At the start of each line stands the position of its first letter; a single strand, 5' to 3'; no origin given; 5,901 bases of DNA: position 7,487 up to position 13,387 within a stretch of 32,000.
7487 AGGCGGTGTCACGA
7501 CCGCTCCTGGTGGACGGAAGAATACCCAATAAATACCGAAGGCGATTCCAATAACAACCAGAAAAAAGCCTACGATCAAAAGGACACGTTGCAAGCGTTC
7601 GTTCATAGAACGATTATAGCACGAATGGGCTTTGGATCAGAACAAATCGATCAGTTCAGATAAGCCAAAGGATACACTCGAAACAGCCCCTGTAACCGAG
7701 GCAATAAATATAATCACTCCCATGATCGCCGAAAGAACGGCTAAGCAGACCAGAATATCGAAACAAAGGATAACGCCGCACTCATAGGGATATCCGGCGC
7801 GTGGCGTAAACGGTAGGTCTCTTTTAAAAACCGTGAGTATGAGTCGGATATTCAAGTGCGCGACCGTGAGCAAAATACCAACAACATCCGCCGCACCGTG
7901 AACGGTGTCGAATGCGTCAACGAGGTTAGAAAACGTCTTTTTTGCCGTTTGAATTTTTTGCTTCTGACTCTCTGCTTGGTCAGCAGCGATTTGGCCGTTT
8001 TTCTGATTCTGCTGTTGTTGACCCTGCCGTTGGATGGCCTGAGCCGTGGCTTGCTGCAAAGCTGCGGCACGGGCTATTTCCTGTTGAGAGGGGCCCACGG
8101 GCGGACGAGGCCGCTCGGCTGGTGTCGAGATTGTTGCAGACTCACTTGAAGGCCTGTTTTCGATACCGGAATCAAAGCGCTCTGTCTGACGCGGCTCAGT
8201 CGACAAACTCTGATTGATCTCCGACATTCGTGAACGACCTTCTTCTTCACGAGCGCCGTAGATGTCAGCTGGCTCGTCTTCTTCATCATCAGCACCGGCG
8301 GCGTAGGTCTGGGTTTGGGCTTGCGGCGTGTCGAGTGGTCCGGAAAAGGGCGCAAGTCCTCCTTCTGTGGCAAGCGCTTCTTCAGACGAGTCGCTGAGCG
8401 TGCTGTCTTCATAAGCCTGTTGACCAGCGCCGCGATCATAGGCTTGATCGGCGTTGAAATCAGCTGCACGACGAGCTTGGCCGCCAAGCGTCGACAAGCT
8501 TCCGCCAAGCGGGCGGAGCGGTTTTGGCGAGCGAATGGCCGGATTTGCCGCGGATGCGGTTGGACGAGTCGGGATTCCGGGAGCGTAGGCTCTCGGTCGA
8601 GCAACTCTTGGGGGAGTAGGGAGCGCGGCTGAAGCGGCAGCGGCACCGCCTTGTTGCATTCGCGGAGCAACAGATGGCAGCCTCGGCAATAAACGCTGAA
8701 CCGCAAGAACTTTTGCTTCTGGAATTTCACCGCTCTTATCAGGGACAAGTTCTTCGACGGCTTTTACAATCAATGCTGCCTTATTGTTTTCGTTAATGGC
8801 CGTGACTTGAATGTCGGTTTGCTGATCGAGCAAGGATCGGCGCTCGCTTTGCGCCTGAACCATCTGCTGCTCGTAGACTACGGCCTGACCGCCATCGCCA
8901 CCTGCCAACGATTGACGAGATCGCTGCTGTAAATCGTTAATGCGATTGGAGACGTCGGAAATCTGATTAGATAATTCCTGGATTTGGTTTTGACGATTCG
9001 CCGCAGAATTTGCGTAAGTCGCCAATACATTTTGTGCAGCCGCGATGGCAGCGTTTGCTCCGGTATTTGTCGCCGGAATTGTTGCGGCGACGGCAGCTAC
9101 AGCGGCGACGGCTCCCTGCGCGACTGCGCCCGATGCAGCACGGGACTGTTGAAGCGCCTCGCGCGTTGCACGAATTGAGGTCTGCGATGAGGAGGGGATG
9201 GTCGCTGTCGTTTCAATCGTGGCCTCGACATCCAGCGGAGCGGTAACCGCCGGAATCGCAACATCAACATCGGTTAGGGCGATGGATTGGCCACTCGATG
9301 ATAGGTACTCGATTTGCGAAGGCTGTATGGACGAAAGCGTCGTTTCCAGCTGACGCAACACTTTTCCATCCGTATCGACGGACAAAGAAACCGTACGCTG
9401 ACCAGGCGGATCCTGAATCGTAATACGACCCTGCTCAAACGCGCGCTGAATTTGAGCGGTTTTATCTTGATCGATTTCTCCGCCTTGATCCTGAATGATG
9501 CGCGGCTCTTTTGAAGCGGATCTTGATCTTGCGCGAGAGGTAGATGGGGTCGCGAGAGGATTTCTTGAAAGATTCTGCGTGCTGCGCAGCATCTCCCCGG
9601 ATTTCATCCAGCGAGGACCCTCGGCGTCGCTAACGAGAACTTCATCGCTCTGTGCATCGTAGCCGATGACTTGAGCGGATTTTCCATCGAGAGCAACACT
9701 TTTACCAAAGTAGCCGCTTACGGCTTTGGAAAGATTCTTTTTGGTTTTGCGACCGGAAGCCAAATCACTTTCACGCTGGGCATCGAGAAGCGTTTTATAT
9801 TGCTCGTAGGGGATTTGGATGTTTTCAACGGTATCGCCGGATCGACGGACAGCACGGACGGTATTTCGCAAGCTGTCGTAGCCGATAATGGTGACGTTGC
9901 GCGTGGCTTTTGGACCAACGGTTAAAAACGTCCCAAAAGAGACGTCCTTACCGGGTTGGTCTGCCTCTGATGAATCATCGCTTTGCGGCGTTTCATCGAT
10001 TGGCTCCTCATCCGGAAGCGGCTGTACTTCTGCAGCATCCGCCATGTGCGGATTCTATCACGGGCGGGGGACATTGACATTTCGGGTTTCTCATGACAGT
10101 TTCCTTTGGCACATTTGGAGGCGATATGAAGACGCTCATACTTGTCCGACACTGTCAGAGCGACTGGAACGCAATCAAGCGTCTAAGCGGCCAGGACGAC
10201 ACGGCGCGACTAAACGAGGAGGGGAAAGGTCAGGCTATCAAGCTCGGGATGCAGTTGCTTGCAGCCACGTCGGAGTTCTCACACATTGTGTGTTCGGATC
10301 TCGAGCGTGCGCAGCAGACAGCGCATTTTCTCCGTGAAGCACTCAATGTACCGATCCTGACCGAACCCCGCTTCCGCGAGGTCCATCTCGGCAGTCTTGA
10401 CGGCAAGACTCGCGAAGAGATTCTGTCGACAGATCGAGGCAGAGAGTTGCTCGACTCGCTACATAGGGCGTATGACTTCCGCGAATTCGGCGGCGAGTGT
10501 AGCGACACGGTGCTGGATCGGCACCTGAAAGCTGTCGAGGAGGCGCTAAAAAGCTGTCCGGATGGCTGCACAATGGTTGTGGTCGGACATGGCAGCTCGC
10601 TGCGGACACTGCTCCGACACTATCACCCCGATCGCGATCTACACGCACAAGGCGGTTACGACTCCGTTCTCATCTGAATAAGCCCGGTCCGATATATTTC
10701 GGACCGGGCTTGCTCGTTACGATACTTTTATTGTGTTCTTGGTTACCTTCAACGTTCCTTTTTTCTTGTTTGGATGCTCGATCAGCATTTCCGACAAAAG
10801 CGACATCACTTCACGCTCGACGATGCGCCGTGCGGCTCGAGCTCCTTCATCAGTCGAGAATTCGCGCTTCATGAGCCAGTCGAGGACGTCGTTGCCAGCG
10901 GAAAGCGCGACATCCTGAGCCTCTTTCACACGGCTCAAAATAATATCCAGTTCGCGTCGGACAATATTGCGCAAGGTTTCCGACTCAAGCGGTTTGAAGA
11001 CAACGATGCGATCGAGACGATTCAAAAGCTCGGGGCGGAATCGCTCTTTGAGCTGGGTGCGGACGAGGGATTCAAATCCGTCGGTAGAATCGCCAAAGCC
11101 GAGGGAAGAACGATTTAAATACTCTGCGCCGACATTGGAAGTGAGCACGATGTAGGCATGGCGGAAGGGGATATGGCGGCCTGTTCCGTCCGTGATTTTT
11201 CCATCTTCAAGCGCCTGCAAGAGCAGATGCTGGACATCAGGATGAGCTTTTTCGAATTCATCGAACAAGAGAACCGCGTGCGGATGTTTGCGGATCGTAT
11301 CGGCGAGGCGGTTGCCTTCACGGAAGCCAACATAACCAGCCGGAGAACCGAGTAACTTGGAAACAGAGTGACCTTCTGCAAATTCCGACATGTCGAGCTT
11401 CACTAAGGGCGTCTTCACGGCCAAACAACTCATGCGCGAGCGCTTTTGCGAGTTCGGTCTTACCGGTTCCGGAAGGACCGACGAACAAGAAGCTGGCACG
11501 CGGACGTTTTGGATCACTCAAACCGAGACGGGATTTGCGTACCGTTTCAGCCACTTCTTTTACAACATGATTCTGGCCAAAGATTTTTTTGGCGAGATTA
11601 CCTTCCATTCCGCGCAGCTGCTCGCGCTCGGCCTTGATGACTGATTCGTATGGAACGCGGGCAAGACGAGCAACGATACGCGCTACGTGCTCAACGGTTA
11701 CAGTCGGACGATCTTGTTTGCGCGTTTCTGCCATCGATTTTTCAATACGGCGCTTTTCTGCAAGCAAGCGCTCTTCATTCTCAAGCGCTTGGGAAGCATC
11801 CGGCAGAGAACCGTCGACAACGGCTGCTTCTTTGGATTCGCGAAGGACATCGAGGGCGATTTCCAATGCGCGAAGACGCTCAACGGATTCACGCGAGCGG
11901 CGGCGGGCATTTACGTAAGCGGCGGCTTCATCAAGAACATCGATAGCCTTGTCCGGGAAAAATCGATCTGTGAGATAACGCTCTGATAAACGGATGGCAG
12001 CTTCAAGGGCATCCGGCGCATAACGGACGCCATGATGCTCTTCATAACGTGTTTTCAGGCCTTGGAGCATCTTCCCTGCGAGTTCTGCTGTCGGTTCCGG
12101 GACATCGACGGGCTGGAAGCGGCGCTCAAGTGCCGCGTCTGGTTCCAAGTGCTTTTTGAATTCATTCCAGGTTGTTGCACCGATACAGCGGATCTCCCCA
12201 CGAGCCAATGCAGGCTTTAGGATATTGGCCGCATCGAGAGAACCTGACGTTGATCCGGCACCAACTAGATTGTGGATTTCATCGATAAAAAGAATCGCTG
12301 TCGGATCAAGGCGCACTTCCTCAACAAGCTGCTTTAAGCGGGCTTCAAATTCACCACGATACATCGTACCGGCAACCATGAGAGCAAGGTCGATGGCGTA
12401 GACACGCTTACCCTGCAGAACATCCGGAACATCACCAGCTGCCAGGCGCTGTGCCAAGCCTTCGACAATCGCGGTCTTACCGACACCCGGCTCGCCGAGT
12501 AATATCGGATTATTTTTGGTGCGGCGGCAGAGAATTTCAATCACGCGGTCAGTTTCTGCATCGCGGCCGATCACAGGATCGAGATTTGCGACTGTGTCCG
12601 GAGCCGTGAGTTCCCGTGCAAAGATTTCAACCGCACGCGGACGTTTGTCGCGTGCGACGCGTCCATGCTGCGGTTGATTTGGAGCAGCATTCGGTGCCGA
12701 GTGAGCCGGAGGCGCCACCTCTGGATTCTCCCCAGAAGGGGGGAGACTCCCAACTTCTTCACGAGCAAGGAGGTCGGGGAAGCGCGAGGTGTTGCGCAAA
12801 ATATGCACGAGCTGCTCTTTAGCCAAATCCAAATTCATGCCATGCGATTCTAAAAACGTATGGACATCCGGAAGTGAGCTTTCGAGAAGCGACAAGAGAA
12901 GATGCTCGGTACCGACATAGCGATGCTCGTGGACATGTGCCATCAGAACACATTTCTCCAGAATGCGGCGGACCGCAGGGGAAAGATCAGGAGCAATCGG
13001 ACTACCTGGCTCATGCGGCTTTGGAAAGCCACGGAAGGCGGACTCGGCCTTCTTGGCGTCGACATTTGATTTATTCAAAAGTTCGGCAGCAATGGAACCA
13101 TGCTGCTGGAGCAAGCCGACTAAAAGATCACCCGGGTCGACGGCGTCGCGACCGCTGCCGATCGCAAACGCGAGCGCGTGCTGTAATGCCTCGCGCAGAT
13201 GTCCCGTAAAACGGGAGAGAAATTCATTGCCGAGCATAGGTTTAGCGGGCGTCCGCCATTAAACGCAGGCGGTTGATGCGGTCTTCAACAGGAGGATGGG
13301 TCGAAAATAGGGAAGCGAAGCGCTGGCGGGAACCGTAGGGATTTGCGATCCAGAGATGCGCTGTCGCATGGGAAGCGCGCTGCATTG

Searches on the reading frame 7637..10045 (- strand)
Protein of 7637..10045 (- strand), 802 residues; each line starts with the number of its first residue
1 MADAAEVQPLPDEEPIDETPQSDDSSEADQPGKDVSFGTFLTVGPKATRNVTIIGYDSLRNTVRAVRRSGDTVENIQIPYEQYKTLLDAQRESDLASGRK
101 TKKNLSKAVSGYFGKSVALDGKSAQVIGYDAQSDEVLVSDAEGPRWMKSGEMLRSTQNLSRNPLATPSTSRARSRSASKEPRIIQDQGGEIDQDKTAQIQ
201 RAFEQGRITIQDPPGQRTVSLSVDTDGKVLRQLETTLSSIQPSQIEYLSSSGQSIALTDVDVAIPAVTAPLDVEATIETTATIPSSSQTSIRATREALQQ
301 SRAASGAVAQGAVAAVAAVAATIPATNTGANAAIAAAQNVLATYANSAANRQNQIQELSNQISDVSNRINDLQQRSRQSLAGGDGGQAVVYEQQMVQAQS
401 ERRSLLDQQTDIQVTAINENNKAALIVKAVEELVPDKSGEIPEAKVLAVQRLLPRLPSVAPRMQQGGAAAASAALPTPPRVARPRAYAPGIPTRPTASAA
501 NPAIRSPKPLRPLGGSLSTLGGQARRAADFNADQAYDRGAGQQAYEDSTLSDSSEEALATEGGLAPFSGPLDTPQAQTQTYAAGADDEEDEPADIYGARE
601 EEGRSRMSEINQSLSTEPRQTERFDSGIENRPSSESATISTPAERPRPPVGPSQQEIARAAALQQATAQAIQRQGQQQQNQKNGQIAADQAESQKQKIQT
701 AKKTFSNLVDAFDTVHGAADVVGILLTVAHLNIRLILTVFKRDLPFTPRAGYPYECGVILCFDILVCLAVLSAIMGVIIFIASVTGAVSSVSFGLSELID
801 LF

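Call 4: search_protein_families(library=pfam, proteins=[window:7637-10045:-], max_evalue=0.1)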
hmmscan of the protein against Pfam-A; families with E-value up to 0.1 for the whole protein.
window:7637-10045:- (802 aa): 0 families

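Call 11: search_protein_families(library=ncbifam, proteins=[window:7637-10045:-], max_evalue=1)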
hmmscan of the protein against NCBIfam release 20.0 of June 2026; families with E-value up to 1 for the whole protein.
window:7637-10045:- (802 aa): 0 families

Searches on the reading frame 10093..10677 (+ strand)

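Call 7: search_protein_families(library=pfam, proteins=[window:10093-10677:+], max_evalue=0.001)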
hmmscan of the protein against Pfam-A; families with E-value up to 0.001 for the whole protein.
window:10093-10677:+ (194 aa): 1 family
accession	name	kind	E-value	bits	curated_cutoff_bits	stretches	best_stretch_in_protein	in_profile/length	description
PF00300.27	His_Phos_1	-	2.6e-36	125.6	21.7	1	15-178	1-159/194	Histidine phosphatase superfamily (branch 1)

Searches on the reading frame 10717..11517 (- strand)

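Call 7: search_protein_families(library=pfam, proteins=[window:10717-11517:-], max_evalue=0.001)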
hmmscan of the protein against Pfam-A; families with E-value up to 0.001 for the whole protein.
window:10717-11517:- (266 aa): 2 families
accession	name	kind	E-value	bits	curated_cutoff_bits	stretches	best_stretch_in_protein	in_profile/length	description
PF07724.20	AAA_2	-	4e-41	141.2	27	1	34-170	30-165/166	AAA domain (Cdc48 subfamily)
PF10431.15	ClpB_D2-small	-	7e-13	48.9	21.9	1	177-258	1-81/81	C-terminal, D2-small domain, of ClpB protein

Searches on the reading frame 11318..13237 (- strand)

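Call 7: search_protein_families(library=pfam, proteins=[window:11318-13237:-], max_evalue=0.001)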
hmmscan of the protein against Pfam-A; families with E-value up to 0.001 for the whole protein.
window:11318-13237:- (639 aa): 28 families (the best 25 are shown)
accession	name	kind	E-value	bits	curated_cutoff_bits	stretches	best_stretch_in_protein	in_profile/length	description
PF17871.7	AAA_lid_9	-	2.6e-27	95.2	22.8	1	385-477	3-93/104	AAA lid domain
PF00004.35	AAA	-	5e-20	72.7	21.2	1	245-361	2-111/131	ATPase family associated with various cellular activities (AAA)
PF13191.12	AAA_16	-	1.8e-10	42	32.6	1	222-281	2-63/167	AAA ATPase domain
PF13401.12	AAA_22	-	2.7e-10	41.1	27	0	240-330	4-97/130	AAA domain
PF07728.20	AAA_5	-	2.9e-10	40.7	22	1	245-323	3-77/139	AAA domain (dynein-related subfamily)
PF07724.20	AAA_2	-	8.7e-10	39.3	27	1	578-612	1-35/166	AAA domain (Cdc48 subfamily)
PF02861.25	Clp_N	-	7.6e-09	36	20.7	0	100-121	5-26/53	Clp amino terminal domain, pathogenicity island component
PF01695.23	IstB_IS21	-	1.3e-07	31.8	24.1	0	194-321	42-162/238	IstB-like ATP binding protein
PF05621.17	TniB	-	1.9e-07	31.2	22.4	0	271-381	78-186/189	Bacterial TniB protein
PF20720.3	nSTAND3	-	1.5e-06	28.5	27.2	0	233-267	11-43/155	Novel STAND NTPase 3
PF05496.18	RuvB_N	-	6.9e-06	26.3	27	0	554-604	11-57/159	Holliday junction DNA helicase RuvB P-loop domain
PF05729.18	NACHT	-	1.2e-05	25.6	26.7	0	245-272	4-31/167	NACHT domain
PF13521.12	AAA_28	-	4.2e-05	24.3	27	0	584-608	3-26/164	AAA domain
PF12775.13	AAA_7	-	4.2e-05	23.6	25.8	0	580-604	33-57/181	P-loop containing dynein motor region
PF13238.12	AAA_18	-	6.8e-05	23.8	29.4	0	585-607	3-24/128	AAA domain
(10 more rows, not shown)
